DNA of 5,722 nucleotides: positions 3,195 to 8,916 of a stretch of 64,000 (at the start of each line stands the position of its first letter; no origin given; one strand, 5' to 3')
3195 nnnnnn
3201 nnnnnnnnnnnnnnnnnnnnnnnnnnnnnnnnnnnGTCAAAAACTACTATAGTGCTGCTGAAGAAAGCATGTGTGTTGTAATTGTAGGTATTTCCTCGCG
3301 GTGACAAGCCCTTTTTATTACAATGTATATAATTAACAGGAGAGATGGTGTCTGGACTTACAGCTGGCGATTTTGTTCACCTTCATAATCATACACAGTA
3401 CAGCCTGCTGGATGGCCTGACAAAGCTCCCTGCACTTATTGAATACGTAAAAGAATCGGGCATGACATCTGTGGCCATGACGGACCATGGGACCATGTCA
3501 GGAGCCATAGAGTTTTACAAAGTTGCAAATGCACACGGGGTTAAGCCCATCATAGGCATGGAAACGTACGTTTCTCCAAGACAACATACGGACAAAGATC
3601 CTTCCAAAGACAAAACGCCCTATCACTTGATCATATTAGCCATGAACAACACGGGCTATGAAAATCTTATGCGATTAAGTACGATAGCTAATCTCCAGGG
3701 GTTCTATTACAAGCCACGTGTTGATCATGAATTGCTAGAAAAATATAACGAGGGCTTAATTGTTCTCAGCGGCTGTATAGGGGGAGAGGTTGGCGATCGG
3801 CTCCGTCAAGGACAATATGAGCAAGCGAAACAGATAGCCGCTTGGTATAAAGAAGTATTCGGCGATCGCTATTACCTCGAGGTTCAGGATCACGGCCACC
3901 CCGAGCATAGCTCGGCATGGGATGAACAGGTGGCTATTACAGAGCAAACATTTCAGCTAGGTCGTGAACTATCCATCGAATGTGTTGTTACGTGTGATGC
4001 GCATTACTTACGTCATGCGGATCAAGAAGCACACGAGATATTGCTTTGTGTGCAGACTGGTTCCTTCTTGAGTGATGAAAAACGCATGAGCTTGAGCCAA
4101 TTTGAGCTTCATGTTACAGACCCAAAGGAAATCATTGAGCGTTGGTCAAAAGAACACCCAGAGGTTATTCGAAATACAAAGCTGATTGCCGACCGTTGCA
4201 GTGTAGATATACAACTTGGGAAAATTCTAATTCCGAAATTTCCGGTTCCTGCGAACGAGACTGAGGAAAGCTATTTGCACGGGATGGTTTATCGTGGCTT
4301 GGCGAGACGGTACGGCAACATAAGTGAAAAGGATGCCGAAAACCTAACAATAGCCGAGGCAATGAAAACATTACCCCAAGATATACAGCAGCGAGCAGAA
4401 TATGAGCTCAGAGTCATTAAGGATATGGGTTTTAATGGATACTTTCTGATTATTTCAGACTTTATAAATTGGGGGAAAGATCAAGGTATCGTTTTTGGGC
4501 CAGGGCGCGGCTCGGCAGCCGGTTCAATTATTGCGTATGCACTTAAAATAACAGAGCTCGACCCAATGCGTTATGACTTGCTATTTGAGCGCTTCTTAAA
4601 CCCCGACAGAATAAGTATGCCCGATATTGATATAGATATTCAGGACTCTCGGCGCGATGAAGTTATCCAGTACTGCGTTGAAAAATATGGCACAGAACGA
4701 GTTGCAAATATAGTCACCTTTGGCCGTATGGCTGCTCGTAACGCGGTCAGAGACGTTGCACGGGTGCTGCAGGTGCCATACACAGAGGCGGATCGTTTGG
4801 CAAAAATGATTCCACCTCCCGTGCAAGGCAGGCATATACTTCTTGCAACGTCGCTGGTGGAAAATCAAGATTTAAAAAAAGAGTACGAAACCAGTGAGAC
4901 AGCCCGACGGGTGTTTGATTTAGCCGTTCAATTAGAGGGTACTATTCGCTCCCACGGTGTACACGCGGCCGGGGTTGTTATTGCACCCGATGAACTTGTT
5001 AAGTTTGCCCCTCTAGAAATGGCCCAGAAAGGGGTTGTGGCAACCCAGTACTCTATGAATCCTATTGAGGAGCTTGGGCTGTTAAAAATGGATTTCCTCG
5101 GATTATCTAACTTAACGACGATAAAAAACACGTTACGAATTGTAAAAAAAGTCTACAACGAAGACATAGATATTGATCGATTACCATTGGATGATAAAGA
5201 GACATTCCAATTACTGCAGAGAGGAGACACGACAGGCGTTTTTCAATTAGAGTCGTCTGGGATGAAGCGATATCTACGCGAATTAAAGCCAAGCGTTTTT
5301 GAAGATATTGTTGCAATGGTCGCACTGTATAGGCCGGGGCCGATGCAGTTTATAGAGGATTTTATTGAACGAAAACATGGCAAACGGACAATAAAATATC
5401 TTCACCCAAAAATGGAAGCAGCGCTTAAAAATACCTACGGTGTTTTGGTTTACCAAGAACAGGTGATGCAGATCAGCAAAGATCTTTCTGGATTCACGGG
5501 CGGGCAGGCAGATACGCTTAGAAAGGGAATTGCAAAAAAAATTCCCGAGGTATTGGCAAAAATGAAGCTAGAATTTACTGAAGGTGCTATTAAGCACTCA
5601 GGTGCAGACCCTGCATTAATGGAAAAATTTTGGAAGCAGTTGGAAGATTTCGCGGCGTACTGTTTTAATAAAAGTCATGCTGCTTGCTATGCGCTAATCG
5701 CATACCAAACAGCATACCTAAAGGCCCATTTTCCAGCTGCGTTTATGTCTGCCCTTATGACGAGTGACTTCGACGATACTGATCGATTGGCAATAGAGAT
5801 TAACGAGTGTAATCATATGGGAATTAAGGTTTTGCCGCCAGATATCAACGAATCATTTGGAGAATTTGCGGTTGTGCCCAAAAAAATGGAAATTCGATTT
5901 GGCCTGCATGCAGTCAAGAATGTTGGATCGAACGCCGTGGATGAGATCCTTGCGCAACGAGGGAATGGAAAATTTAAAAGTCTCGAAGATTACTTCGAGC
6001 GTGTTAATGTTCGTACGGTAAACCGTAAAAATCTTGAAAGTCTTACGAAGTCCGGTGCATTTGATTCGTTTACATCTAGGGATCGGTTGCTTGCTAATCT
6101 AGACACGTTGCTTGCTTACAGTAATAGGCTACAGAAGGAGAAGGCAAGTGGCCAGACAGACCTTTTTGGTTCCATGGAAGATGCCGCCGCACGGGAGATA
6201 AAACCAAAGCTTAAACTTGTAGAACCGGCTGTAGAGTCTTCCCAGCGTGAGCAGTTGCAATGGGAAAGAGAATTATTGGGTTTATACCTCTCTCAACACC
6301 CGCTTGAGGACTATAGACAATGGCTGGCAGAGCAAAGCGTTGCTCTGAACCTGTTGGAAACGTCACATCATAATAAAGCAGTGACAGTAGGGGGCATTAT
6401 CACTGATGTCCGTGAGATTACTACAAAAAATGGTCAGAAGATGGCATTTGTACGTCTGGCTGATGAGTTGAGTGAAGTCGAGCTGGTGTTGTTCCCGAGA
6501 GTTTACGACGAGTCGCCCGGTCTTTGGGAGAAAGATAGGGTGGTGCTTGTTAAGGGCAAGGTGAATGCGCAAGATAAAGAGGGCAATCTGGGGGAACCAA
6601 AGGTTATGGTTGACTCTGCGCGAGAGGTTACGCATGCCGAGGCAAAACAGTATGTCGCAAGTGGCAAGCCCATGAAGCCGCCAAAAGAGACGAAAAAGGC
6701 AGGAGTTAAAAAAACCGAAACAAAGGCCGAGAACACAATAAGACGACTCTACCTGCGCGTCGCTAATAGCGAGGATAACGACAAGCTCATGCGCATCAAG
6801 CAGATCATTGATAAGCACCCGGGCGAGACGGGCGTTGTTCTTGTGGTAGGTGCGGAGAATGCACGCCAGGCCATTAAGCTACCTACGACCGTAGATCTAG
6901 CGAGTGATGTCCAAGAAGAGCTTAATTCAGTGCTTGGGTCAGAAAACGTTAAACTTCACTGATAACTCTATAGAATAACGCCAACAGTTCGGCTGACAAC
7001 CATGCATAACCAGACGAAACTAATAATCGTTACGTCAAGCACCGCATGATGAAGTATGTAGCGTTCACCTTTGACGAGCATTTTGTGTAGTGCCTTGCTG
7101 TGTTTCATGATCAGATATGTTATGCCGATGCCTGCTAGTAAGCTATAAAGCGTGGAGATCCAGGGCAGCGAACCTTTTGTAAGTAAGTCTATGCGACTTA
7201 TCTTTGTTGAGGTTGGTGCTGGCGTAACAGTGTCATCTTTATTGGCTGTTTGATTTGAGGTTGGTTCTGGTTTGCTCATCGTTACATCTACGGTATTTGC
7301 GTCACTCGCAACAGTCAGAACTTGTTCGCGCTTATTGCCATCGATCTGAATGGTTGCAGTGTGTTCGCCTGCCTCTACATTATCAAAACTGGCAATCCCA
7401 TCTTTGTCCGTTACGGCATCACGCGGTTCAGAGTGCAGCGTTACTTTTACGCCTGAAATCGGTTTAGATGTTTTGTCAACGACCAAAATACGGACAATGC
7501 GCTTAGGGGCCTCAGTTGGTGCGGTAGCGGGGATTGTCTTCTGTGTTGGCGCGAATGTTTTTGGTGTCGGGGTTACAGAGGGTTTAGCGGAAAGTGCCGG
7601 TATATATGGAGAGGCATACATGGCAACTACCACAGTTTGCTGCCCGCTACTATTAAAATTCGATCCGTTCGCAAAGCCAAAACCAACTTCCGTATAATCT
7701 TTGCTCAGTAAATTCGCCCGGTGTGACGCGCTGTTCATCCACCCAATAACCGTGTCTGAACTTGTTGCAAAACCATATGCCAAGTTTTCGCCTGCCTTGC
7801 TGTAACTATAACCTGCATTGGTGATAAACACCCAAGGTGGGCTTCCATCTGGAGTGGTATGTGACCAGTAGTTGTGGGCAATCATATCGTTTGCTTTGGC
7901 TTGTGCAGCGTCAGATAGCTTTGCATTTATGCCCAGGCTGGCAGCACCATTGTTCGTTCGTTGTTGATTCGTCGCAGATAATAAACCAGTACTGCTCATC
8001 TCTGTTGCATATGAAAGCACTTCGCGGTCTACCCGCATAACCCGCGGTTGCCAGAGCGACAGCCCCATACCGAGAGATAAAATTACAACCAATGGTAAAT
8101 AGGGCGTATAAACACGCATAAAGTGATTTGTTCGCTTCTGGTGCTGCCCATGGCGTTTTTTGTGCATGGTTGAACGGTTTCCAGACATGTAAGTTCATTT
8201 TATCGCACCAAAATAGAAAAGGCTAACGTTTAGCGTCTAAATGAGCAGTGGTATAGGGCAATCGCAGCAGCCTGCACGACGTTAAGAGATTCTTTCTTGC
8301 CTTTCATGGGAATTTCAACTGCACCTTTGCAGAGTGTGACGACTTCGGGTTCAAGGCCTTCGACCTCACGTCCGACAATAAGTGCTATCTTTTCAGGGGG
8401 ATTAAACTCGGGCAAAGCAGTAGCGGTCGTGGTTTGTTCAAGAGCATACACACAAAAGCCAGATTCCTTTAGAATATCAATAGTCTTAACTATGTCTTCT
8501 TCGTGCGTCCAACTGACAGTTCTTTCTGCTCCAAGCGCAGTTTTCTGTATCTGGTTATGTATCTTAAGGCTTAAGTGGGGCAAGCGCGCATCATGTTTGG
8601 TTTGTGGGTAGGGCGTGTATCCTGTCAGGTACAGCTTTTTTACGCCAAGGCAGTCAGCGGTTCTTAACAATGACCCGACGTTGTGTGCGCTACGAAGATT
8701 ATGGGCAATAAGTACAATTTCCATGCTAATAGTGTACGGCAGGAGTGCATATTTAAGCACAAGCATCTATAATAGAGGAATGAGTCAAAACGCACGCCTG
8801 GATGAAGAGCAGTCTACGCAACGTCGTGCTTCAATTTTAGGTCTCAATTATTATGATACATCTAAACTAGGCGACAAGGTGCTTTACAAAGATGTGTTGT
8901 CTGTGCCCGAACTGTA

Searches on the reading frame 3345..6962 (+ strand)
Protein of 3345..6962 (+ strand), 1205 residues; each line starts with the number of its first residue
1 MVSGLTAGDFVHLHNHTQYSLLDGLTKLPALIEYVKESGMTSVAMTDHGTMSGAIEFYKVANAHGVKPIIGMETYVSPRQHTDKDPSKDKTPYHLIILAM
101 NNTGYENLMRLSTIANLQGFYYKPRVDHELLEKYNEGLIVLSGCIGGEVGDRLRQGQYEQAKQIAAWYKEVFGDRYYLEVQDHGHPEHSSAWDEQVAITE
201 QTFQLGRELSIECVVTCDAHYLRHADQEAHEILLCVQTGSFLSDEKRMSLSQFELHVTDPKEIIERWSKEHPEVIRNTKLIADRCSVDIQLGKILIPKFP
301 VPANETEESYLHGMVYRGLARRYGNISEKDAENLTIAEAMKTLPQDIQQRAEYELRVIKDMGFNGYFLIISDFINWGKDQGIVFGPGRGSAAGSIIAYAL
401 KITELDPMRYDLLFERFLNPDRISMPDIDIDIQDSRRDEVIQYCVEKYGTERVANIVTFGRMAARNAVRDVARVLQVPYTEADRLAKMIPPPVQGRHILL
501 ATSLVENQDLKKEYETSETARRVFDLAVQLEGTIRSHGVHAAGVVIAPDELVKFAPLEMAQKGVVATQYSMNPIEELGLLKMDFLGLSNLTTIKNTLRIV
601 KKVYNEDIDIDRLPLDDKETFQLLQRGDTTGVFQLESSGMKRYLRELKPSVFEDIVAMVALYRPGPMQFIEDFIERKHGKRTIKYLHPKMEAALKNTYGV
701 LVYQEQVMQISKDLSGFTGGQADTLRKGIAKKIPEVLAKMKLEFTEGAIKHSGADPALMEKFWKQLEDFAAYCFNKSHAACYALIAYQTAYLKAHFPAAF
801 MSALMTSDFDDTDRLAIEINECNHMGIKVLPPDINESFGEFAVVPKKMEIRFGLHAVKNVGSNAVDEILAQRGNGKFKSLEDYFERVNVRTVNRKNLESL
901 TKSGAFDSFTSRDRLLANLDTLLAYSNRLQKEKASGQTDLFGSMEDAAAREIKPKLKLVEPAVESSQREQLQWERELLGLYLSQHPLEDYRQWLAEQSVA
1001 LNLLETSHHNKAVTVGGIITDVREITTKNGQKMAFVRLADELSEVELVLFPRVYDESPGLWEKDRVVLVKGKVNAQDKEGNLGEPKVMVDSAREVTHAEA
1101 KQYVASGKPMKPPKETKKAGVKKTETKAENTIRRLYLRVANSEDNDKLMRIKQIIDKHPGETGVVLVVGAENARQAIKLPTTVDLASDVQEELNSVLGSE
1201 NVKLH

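Call 10: search_protein_families(library=pfam, proteins=[window:3345-6962:+], max_evalue=0.00001)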
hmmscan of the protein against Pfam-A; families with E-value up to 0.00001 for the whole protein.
window:3345-6962:+ (1205 aa): 5 families
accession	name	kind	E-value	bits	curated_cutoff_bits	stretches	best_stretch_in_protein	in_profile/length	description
PF07733.18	DNA_pol3_alpha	-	1.1e-97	327.2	23.9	1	310-586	2-260/260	Bacterial DNA polymerase III alpha NTPase domain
PF17657.6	DNA_pol3_finger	-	4.3e-63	212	22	1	589-751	1-165/166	Bacterial DNA polymerase III alpha subunit finger domain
PF02811.25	PHP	-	2e-57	194.5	26.4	1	12-183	1-164/164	PHP domain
PF14579.12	HHH_6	-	2.4e-28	98.6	25.6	1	826-912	1-87/90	Helix-hairpin-helix motif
PF01336.31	tRNA_anti-codon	-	2.7e-10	40.5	27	1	1013-1093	1-73/75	OB-fold nucleic acid binding domain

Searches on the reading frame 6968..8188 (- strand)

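Call 10: search_protein_families(library=pfam, proteins=[window:6968-8188:-], max_evalue=0.00001)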
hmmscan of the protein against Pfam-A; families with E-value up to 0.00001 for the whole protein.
window:6968-8188:- (406 aa): 3 families
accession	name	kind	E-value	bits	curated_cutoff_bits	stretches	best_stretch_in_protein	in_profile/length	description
PF00188.32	CAP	-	3.1e-20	73.6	21.1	1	70-190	1-116/117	Cysteine-rich secretory protein family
PF13620.12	CarboxypepD_reg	-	7.6e-10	39.4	32.3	1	233-304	3-81/82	Carboxypeptidase regulatory-like domain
PF13715.12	CarbopepD_reg_2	-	5.6e-07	29.9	32.2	1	236-308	5-78/88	CarboxypepD_reg-like domain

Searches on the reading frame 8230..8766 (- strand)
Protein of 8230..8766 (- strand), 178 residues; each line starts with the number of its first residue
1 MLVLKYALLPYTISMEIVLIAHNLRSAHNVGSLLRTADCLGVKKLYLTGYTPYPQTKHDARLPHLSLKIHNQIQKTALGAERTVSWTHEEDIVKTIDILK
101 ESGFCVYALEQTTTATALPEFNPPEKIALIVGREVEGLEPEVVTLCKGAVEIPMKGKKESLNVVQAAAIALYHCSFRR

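Call 10: search_protein_families(library=pfam, proteins=[window:8230-8766:-], max_evalue=0.00001)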
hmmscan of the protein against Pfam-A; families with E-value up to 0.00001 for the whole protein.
window:8230-8766:- (178 aa): 1 family
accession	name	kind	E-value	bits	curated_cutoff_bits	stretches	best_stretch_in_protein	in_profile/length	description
PF00588.24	SpoU_methylase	-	1.1e-31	110.2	29.7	1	17-172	2-142/142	SpoU rRNA Methylase family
